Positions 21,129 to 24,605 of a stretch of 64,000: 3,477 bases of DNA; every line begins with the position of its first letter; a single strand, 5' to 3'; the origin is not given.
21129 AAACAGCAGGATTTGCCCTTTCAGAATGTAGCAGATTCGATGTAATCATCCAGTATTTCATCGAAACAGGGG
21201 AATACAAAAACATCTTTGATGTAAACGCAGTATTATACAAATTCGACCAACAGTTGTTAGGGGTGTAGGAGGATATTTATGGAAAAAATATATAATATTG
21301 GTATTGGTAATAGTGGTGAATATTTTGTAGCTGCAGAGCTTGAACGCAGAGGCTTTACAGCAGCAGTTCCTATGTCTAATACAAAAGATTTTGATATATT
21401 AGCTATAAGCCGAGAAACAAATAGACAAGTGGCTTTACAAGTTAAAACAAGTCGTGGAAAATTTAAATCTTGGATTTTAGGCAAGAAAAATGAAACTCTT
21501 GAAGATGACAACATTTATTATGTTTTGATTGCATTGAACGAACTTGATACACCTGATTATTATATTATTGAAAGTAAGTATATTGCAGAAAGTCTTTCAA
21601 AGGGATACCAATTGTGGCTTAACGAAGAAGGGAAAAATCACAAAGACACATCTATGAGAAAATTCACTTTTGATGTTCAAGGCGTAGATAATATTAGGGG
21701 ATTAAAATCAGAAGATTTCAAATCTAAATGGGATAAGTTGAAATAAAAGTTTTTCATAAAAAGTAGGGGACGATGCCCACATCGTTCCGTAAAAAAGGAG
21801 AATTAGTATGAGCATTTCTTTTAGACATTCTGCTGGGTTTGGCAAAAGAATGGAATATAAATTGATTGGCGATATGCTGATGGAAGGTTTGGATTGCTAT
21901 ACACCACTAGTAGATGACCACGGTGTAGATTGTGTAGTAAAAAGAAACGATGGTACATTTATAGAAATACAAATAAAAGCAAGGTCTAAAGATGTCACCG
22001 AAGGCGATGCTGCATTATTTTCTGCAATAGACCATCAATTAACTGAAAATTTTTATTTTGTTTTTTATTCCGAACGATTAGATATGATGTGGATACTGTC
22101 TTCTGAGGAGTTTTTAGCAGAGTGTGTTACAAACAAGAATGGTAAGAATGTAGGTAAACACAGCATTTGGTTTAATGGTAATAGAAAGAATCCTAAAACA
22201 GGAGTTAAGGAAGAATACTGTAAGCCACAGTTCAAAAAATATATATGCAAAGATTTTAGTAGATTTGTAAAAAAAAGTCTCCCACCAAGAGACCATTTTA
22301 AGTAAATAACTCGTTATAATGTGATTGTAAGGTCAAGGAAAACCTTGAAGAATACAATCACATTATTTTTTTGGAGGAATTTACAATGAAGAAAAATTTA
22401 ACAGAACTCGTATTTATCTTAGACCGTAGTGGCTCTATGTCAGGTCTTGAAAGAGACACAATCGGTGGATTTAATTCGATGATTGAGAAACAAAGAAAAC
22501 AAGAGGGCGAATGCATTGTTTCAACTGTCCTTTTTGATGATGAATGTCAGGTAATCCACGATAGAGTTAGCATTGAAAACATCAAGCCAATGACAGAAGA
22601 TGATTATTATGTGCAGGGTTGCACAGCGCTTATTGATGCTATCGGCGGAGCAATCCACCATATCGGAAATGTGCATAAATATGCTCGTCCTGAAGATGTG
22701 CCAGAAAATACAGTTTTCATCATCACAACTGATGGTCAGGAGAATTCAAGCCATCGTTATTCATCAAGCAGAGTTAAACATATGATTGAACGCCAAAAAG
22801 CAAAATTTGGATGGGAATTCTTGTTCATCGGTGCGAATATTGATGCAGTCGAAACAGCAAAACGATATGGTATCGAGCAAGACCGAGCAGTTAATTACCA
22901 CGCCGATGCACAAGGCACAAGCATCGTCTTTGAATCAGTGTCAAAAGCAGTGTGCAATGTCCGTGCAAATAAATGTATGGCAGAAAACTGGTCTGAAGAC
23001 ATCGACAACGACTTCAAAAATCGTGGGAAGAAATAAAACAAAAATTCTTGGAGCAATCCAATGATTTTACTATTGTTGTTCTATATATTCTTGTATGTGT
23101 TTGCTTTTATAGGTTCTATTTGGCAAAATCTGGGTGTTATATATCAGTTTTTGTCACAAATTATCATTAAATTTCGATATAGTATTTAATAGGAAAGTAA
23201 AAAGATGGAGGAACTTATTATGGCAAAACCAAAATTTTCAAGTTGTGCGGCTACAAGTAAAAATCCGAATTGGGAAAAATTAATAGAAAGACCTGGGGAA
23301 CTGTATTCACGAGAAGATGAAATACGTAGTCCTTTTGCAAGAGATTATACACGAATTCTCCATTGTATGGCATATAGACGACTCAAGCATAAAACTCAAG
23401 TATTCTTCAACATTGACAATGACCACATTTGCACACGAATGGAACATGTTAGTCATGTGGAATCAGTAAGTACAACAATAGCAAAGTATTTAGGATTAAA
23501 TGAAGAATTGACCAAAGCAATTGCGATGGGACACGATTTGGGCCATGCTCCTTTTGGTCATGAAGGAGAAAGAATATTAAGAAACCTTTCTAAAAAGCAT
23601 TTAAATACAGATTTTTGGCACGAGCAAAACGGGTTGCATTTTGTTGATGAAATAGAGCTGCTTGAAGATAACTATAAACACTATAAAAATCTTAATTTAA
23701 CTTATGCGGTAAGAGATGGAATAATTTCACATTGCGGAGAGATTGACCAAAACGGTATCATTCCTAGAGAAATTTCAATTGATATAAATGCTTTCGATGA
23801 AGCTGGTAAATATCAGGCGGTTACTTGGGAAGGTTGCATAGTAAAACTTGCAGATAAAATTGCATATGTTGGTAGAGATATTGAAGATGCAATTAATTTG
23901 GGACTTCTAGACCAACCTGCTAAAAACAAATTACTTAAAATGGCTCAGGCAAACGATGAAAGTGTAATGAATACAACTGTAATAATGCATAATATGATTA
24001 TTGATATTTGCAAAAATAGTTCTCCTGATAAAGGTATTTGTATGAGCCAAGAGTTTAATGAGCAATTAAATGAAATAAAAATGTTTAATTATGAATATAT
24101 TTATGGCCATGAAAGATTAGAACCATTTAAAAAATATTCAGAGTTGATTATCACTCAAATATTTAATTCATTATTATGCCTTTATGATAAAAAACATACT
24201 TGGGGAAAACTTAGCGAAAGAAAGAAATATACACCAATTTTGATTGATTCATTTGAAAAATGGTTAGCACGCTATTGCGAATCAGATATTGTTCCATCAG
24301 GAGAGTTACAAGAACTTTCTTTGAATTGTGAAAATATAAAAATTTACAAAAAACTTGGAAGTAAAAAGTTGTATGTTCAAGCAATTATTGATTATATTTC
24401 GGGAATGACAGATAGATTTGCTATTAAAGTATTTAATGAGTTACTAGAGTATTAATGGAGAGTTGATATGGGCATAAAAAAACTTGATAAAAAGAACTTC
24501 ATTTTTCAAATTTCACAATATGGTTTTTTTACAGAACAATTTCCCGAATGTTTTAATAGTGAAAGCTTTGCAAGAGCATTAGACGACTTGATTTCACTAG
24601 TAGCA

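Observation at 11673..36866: Five unrelated defence modules share one fixed-geometry promoter/operator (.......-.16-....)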

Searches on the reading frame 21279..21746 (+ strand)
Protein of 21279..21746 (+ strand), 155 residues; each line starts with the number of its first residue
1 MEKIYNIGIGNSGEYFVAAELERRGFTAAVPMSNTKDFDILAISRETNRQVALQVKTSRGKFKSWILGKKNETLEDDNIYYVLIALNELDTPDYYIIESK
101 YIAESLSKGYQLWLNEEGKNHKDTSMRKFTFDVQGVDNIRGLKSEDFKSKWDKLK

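Call 6: search_protein_families(library=pfam, proteins=[window:21279-21746:+], max_evalue=0.01)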
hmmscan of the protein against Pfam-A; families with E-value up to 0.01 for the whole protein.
window:21279-21746:+ (155 aa): 1 family
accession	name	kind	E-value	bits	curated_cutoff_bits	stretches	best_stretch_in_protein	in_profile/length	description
PF11645.14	PDDEXK_5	-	0.0043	17.5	26.1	1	9-63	6-58/138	PD-(D/E)XK endonuclease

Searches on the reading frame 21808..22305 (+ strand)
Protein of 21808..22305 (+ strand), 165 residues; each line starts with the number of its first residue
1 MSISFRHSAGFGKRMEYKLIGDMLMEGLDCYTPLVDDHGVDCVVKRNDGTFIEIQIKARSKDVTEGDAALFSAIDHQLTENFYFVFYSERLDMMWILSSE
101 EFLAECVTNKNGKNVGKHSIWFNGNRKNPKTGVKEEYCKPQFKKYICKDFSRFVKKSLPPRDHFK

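Call 6: search_protein_families(library=pfam, proteins=[window:21808-22305:+], max_evalue=0.01)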
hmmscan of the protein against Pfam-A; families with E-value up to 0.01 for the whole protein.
window:21808-22305:+ (165 aa): 1 family
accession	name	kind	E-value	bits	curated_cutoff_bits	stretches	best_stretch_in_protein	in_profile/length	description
PF11645.14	PDDEXK_5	-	0.0021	18.5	26.1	1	12-66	7-60/138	PD-(D/E)XK endonuclease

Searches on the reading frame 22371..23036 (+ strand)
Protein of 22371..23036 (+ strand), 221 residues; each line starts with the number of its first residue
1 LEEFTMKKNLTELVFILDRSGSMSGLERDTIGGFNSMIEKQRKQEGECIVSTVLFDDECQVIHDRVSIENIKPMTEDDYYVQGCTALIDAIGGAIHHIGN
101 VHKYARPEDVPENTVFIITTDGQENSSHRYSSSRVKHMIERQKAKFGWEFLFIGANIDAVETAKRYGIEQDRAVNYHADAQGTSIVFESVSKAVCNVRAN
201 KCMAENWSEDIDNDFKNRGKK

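Call 6: search_protein_families(library=pfam, proteins=[window:22371-23036:+], max_evalue=0.01)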
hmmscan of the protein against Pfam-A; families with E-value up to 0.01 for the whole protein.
window:22371-23036:+ (221 aa): 2 families
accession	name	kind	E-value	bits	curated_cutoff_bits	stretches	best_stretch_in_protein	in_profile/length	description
PF05762.20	VWA_CoxE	-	0.0034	17.3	26.4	1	9-141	55-178/222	VWA domain containing CoxE-like protein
PF00092.34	VWA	-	0.0044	17.7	23.8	1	13-155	2-139/174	von Willebrand factor type A domain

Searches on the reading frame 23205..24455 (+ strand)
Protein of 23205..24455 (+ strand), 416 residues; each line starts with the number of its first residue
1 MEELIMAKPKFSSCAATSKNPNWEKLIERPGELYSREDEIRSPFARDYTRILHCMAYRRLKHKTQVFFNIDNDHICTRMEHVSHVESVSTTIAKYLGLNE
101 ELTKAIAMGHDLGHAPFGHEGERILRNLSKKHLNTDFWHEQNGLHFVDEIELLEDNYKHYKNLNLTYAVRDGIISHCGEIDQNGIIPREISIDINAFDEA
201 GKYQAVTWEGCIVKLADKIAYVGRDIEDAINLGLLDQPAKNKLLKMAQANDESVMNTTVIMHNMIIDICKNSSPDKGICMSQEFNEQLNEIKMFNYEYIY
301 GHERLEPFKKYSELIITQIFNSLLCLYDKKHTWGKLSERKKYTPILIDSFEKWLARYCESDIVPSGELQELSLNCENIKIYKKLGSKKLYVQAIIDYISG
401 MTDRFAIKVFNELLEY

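Call 6: search_protein_families(library=pfam, proteins=[window:23205-24455:+], max_evalue=0.01)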
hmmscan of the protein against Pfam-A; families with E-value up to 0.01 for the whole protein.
window:23205-24455:+ (416 aa): 2 families
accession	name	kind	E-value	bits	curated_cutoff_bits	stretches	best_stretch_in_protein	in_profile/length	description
PF13286.11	HD_assoc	-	2.2e-11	44.5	22.2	2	392-411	71-90/91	Phosphohydrolase-associated domain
PF01966.28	HD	-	1.4e-10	41.9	22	1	79-220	2-114/116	HD domain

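Call 28: search_protein_families(library=padloc, proteins=[window:23205-24455:+], max_evalue=0.01)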
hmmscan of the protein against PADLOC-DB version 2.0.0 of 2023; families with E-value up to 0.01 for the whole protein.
window:23205-24455:+ (416 aa): 2 families
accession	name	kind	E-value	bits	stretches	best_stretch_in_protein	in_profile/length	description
PDLC02374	dGTPase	-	5e-55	185.5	1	28-414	29-371/395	-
PDLC02079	Cas3b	-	5.3e-05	19.6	1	76-151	12-84/691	-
